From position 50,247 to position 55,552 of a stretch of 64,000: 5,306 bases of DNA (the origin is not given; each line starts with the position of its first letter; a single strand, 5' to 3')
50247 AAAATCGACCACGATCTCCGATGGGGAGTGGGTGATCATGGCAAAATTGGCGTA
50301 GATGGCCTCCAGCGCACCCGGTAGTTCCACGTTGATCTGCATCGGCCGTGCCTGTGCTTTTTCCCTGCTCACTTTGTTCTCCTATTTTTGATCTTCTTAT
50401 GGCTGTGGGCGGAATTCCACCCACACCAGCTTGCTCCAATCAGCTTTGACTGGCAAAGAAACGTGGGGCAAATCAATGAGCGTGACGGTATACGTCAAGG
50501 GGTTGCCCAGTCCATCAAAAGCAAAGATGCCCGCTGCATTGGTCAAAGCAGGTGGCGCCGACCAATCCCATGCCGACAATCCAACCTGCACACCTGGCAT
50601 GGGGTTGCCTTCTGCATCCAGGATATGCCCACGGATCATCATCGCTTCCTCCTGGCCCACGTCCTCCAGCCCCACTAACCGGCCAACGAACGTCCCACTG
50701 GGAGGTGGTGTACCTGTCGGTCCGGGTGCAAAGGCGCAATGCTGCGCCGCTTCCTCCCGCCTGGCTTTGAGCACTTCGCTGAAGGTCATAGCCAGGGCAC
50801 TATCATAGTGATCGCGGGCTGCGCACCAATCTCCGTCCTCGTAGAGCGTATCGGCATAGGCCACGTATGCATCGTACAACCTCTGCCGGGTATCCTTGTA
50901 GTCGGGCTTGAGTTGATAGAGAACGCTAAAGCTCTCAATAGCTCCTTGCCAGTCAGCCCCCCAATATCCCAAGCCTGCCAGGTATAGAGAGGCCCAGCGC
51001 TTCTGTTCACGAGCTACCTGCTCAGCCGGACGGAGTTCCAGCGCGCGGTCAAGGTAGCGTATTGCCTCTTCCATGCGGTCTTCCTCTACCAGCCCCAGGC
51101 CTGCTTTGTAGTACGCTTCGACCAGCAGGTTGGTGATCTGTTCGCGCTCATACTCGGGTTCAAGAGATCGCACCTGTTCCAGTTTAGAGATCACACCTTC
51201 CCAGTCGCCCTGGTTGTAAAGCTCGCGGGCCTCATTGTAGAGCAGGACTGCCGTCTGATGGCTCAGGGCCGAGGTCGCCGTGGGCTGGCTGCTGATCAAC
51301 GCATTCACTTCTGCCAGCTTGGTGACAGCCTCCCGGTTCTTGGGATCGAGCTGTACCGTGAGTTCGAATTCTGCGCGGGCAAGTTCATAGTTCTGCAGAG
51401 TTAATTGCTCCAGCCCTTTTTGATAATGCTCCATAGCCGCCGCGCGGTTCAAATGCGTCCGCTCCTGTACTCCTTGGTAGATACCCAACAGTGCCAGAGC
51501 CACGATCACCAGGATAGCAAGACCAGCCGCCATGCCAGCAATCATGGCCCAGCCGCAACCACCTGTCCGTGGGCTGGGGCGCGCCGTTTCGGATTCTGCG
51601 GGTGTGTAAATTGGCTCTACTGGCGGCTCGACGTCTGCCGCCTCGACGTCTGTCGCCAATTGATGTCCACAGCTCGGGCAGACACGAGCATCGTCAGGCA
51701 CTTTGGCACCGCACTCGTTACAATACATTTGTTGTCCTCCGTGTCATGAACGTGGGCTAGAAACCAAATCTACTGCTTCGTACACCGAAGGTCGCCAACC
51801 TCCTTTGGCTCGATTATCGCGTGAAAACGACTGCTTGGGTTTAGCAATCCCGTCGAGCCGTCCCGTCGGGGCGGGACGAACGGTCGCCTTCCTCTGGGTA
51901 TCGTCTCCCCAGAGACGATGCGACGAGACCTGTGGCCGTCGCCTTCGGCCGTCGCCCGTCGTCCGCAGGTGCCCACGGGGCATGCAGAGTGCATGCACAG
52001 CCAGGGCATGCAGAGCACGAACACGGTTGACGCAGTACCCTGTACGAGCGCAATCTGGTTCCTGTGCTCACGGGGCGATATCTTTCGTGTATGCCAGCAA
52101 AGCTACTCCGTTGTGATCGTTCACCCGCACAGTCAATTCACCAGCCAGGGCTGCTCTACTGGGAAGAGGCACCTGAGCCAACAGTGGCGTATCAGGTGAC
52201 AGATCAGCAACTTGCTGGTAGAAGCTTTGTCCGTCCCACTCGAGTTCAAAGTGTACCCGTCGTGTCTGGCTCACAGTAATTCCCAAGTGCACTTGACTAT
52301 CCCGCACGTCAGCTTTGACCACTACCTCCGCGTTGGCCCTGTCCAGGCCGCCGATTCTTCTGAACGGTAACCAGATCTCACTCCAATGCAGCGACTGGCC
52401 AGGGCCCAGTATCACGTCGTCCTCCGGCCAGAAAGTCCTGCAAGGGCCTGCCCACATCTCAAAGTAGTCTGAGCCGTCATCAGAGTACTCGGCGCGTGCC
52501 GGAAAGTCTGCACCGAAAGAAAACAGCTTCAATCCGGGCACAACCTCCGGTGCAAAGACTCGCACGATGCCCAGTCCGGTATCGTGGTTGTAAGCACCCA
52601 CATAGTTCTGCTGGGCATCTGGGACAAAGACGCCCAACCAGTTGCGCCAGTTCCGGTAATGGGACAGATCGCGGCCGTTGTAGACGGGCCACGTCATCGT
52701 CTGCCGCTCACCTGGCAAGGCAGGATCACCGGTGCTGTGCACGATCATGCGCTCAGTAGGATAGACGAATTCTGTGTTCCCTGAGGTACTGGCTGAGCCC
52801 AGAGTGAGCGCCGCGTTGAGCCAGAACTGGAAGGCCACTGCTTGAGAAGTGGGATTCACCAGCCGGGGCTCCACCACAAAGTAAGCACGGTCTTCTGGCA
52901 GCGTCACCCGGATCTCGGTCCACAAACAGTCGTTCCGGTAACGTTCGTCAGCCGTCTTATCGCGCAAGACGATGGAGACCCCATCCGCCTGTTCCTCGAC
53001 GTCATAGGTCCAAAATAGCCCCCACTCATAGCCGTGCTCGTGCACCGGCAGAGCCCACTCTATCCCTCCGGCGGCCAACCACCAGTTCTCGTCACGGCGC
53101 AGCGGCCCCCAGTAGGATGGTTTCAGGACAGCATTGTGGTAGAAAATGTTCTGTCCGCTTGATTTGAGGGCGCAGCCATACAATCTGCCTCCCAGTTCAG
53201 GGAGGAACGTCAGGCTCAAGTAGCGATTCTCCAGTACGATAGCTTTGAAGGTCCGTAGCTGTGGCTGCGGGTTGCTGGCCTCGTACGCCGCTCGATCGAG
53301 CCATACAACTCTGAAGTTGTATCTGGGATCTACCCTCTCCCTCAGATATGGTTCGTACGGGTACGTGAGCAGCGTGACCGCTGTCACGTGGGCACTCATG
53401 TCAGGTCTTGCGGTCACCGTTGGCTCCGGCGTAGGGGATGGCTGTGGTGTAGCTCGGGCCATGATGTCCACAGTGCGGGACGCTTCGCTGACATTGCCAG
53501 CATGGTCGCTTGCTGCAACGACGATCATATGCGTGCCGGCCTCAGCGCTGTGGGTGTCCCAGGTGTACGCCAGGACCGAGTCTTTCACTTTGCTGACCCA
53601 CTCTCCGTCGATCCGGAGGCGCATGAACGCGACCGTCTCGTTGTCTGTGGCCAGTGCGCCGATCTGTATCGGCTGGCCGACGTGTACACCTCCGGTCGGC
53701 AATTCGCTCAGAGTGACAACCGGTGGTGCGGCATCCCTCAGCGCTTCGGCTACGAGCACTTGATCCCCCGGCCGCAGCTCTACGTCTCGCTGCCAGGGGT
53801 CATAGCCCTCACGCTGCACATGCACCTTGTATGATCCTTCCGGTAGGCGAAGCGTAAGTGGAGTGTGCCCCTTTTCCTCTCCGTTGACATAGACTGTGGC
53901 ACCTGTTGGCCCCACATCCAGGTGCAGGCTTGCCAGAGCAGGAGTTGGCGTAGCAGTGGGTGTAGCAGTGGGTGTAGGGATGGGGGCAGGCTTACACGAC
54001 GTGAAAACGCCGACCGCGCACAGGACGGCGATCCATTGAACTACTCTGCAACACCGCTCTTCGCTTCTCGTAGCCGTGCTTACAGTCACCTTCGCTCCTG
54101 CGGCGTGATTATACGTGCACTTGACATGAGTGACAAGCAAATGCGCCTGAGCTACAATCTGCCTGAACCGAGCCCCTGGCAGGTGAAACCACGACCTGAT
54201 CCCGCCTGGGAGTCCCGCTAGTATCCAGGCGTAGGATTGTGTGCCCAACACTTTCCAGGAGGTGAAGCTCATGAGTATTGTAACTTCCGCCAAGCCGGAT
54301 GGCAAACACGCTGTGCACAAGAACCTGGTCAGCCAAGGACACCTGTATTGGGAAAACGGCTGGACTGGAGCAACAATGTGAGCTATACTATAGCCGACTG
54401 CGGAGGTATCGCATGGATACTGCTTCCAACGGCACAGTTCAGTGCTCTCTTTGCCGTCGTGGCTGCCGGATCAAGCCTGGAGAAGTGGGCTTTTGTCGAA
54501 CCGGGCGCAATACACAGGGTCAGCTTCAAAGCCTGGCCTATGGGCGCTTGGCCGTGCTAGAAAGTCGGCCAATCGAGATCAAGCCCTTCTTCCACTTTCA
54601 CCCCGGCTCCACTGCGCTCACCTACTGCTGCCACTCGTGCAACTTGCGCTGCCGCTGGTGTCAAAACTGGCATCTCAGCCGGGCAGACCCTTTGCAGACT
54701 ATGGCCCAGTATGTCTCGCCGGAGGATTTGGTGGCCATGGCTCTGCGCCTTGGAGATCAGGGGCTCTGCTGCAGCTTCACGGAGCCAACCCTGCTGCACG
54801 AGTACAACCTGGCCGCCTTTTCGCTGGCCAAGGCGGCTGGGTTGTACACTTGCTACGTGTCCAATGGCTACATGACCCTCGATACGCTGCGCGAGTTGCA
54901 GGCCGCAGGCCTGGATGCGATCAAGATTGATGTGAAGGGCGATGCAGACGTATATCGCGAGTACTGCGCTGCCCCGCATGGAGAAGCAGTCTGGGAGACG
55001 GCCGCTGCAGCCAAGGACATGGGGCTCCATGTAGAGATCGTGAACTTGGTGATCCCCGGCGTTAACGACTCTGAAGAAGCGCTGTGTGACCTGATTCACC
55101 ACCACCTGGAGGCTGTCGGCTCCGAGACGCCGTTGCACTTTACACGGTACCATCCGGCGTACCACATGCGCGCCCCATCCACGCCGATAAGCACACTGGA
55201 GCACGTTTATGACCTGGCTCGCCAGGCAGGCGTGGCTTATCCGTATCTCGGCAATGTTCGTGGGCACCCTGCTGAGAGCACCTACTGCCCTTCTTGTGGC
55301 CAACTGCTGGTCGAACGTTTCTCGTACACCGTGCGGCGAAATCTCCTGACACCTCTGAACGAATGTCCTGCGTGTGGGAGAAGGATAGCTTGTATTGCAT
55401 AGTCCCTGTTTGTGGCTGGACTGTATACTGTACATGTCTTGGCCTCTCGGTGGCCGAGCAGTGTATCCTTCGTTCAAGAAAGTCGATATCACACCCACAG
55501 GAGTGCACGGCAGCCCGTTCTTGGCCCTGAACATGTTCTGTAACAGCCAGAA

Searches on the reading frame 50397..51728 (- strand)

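Call 87: search_protein_families(library=pfam, proteins=[window:50397-51728:-], max_evalue=0.00001)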
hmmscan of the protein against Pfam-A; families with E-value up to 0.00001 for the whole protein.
window:50397-51728:- (443 aa): 7 families
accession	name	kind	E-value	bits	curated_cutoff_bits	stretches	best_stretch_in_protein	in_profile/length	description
PF07719.23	TPR_2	-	1e-12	47.6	27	0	204-234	2-32/34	Tetratricopeptide repeat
PF13240.11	Zn_Ribbon_1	-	3.6e-08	33.4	25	1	2-24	1-23/23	zinc-ribbon domain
PF14559.12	TPR_19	-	1.2e-07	32.3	25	0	259-291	6-38/68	Tetratricopeptide repeat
PF00515.34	TPR_1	-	1.9e-07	31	27.8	0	204-234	2-32/34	Tetratricopeptide repeat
PF13428.12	TPR_14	-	2.5e-06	28.1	23.5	0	204-241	2-39/44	Tetratricopeptide repeat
PF13181.12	TPR_8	-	3.6e-06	27.2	25.7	0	204-235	2-33/34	Tetratricopeptide repeat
PF13248.11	Zn_ribbon_3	-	3.7e-06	26.7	27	1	2-24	4-26/26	zinc-ribbon domain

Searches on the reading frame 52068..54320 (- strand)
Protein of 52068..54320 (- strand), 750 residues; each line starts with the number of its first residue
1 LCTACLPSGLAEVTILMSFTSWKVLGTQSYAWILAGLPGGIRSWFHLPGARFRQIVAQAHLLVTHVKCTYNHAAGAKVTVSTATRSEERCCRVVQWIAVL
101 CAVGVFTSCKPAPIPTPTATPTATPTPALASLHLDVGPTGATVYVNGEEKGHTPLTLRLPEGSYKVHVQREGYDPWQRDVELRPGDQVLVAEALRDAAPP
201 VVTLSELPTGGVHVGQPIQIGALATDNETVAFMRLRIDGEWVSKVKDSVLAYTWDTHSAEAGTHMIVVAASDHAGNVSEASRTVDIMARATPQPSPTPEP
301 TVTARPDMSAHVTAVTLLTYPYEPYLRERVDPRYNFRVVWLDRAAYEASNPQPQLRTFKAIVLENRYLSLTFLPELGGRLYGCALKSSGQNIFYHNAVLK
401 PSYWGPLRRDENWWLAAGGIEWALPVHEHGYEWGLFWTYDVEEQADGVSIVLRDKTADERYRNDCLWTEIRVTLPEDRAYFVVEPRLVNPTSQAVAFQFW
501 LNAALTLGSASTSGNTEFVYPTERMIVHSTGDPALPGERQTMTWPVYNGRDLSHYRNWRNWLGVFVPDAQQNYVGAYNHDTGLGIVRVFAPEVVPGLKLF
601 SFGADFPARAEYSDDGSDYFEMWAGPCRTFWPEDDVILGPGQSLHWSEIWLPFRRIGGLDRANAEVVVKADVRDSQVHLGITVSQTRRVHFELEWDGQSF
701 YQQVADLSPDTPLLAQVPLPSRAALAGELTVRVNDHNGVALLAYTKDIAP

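Call 87: search_protein_families(library=pfam, proteins=[window:52068-54320:-], max_evalue=0.00001)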
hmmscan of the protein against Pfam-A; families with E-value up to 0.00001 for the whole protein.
window:52068-54320:- (750 aa): 3 families
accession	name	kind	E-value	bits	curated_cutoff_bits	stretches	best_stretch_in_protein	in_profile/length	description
PF17128.10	DUF5107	-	4.9e-31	108.3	24.4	1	345-652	11-309/310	Domain of unknown function (DUF5107)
PF08308.17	PEGA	-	2.9e-15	56.4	20.8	1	137-192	9-65/71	PEGA domain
PF17957.7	Big_7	-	5.1e-08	33.9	24.1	1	200-268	1-70/70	Bacterial Ig domain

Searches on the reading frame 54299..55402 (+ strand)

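Call 87: search_protein_families(library=pfam, proteins=[window:54299-55402:+], max_evalue=0.00001)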
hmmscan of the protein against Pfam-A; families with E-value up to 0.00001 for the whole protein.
window:54299-55402:+ (367 aa): 1 family
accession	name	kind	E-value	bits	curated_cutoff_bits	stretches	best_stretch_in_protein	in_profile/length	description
PF04055.27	Radical_SAM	-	7.7e-22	78.7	29.5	1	112-266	5-166/166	Radical SAM superfamily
